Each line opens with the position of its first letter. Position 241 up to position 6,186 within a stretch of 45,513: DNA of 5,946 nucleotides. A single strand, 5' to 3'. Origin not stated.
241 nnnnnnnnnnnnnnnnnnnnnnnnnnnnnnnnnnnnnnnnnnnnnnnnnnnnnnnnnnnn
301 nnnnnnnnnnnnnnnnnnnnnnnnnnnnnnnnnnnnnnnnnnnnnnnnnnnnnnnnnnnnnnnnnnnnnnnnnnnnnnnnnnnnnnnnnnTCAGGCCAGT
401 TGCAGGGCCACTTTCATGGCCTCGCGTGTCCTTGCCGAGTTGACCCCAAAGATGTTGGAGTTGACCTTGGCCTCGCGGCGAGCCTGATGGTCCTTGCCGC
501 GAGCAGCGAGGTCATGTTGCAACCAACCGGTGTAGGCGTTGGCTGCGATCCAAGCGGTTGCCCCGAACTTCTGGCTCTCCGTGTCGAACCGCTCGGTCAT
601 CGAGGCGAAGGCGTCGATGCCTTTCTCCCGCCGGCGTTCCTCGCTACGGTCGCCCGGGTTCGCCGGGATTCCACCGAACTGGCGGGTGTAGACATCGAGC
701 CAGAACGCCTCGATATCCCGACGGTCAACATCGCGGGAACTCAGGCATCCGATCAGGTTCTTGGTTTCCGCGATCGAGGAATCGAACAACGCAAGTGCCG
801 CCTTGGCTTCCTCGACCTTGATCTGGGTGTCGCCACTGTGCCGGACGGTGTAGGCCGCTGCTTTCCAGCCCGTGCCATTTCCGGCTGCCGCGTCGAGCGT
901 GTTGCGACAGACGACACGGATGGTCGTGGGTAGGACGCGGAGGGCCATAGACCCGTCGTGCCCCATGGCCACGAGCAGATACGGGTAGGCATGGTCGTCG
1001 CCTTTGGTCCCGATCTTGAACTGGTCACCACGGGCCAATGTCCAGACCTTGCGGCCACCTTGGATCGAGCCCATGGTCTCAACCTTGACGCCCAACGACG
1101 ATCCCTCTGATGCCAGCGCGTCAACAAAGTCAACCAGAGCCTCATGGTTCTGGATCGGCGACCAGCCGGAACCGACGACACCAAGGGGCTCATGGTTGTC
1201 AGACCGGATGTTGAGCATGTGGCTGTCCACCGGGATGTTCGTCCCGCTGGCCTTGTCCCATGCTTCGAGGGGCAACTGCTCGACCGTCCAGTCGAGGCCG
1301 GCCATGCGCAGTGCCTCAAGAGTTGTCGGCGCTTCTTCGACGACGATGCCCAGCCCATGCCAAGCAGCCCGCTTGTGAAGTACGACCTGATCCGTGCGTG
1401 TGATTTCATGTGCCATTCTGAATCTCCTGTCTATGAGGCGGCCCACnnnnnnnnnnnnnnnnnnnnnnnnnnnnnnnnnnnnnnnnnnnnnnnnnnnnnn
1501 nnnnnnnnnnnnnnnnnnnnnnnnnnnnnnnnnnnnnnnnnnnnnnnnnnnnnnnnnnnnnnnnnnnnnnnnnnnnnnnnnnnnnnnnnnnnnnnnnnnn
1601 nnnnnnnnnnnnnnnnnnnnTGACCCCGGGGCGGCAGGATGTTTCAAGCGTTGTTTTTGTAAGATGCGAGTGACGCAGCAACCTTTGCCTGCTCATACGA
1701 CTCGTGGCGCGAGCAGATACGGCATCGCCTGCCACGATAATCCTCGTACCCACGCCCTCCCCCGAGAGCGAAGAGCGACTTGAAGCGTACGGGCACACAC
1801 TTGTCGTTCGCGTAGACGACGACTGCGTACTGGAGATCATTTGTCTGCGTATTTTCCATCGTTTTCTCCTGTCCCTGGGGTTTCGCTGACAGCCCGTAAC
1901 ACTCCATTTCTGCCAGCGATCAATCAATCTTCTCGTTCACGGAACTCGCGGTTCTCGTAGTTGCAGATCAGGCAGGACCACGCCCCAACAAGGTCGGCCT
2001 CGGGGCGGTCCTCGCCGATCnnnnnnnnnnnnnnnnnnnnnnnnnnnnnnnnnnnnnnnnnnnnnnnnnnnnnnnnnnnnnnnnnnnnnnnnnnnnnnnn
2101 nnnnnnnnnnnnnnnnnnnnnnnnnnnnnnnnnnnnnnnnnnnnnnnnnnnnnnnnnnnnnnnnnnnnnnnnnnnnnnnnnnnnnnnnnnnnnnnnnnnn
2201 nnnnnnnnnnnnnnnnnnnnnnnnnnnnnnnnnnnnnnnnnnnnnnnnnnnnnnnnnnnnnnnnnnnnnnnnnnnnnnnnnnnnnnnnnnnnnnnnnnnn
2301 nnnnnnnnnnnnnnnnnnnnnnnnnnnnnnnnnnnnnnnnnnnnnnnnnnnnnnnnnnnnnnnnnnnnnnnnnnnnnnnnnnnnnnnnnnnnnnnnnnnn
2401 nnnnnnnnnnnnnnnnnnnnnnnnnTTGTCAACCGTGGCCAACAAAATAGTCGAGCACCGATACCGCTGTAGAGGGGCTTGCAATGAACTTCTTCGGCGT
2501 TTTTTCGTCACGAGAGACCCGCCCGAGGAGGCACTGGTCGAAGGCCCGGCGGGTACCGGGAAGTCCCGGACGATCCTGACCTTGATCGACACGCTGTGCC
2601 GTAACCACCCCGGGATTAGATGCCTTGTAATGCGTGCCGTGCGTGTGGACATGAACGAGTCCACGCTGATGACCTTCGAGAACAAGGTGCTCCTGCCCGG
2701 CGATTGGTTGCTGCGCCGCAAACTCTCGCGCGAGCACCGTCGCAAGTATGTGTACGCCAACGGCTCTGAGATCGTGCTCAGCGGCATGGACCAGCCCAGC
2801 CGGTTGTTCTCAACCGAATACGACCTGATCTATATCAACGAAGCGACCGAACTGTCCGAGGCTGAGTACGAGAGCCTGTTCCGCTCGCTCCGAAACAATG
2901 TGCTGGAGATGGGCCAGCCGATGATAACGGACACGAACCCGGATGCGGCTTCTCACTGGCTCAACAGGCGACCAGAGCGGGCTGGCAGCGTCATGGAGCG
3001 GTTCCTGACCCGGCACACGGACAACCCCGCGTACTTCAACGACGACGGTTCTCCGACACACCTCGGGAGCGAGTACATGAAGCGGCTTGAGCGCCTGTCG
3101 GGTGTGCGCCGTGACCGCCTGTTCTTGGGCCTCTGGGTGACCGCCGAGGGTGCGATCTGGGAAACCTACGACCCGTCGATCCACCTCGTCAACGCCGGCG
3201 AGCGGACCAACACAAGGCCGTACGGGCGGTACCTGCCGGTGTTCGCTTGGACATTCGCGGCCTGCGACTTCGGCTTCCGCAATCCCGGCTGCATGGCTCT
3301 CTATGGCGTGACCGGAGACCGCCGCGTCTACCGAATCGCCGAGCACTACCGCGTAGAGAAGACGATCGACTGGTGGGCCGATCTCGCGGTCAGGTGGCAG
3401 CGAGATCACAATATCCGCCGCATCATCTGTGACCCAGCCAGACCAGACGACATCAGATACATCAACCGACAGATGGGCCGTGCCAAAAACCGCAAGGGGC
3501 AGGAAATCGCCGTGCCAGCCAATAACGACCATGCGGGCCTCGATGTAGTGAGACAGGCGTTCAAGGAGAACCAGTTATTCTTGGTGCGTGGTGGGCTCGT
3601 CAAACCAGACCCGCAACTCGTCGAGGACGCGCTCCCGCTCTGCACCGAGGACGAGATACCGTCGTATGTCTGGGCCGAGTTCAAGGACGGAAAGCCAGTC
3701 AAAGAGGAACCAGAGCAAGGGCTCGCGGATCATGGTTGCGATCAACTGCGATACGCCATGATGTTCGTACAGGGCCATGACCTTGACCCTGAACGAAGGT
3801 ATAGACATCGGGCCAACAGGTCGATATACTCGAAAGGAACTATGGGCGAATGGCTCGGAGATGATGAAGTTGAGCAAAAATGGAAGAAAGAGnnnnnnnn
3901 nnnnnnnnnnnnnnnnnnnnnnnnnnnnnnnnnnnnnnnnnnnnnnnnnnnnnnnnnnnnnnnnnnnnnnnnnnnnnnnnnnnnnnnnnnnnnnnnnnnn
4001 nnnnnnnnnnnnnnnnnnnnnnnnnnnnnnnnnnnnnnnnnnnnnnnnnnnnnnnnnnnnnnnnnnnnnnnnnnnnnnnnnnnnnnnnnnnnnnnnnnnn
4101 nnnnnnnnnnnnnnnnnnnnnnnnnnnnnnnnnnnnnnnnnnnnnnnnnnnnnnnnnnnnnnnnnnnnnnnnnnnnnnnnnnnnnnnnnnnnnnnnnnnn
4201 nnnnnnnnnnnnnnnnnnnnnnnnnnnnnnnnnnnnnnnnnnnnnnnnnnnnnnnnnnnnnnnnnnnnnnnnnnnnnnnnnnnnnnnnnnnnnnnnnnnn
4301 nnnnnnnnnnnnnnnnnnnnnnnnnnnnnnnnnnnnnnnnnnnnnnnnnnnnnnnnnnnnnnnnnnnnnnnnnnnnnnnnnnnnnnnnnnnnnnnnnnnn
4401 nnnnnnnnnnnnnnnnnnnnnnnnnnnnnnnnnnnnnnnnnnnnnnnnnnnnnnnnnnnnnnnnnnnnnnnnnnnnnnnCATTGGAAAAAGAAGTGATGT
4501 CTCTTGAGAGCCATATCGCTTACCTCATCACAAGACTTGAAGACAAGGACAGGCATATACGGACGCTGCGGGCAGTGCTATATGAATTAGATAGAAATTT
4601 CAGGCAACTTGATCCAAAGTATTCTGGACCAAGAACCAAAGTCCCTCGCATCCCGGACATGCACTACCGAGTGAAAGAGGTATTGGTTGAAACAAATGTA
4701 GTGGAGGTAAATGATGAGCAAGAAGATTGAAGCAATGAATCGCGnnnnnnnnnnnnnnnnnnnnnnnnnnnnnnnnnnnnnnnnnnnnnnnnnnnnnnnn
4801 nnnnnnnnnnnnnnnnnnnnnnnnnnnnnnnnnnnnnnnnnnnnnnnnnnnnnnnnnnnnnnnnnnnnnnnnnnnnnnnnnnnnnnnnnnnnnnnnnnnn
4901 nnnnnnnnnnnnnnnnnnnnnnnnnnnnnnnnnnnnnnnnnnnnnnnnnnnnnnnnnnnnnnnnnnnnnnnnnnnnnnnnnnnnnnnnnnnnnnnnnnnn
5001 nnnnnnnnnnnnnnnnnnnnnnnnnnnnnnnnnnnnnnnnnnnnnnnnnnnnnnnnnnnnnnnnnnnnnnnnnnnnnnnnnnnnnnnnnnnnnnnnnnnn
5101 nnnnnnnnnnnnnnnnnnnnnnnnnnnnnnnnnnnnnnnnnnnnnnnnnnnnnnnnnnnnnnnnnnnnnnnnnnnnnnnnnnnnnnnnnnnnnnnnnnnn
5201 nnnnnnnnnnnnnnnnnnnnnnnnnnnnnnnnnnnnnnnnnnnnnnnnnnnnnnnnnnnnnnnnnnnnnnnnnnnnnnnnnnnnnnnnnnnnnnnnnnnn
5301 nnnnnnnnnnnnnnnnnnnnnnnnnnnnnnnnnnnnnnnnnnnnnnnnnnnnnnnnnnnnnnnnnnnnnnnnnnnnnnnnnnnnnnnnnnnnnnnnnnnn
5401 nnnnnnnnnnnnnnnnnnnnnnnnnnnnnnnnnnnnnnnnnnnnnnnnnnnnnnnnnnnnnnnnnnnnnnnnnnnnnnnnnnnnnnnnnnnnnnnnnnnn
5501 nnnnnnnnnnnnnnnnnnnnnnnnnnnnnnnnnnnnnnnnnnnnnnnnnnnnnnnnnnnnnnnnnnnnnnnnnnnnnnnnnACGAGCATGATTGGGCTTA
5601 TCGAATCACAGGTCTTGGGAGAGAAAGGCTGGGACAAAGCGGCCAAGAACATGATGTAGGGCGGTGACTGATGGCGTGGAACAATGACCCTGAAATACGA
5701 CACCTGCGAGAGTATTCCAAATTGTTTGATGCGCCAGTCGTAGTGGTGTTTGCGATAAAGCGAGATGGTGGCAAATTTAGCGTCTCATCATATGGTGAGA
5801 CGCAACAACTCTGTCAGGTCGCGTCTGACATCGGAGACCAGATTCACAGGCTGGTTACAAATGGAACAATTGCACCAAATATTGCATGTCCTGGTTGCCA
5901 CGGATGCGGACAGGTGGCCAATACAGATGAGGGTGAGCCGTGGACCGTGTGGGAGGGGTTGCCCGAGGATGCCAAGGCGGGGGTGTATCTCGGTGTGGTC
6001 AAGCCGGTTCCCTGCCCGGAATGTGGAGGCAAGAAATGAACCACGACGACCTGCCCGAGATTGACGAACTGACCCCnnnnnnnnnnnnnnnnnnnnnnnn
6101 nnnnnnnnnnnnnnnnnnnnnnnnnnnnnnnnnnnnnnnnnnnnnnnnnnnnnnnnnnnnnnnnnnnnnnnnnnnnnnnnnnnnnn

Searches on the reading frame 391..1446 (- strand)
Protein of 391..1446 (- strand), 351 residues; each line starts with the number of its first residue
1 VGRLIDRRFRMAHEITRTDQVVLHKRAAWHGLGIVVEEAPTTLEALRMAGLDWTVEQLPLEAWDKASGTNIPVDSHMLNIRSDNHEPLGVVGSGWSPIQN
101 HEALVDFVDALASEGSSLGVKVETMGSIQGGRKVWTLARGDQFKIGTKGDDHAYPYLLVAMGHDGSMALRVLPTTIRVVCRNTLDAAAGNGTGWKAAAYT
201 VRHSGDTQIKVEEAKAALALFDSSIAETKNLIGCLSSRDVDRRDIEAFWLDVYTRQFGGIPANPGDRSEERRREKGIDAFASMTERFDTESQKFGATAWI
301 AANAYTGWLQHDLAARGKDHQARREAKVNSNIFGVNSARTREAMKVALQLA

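Call 27: search_protein_families(library=pfam, proteins=[window:391-1446:-], max_evalue=0.01)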
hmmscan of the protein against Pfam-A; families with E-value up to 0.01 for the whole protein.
window:391-1446:- (351 aa): 1 family
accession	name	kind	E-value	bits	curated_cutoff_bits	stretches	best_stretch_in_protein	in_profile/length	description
PF06067.16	DUF932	-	8.2e-40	137.4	23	1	87-323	1-221/227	Domain of unknown function (DUF932)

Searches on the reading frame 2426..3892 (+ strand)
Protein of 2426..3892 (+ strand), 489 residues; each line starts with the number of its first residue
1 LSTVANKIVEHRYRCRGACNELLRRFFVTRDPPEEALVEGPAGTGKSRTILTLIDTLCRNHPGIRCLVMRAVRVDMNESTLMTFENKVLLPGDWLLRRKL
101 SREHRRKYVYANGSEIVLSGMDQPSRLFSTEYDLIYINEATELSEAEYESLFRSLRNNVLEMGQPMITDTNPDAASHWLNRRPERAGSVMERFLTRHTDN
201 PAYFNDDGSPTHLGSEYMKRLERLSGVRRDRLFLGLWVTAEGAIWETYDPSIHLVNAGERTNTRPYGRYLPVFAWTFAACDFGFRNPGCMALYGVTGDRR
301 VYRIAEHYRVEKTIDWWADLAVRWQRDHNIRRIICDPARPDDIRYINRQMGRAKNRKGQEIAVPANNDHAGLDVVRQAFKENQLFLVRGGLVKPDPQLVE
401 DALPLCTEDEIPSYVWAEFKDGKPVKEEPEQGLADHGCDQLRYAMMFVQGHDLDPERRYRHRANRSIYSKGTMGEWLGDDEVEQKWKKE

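Call 27: search_protein_families(library=pfam, proteins=[window:2426-3892:+], max_evalue=0.01)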
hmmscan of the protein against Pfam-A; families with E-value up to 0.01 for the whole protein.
window:2426-3892:+ (489 aa): 4 families
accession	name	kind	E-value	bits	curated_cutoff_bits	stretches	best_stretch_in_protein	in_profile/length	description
PF04466.19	Terminase_3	-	1.3e-10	41.6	23.2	1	38-182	7-147/201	Phage terminase large subunit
PF03237.21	Terminase_6N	-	5.3e-06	26.7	22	1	92-246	55-209/215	Terminase large subunit, T4likevirus-type, N-terminal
PF13401.12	AAA_22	-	0.0067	17.2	27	0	37-157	9-109/130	AAA domain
PF13191.12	AAA_16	-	0.0078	17.2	32.6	0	23-71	12-60/167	AAA ATPase domain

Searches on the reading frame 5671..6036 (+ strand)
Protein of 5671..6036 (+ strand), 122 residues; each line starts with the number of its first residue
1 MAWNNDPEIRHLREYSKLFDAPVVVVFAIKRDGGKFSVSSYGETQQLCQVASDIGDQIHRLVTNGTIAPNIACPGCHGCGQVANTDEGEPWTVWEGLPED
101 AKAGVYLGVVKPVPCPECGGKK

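Call 25: search_protein_families(library=pfam, proteins=[window:5671-6036:+], max_evalue=0.01)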
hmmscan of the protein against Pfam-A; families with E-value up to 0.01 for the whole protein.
window:5671-6036:+ (122 aa): 1 family
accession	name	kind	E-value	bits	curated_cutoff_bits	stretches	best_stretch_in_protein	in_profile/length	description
PF15777.11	Anti-TRAP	-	0.0091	16.4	32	0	69-88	24-47/59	Tryptophan RNA-binding attenuator protein inhibitory protein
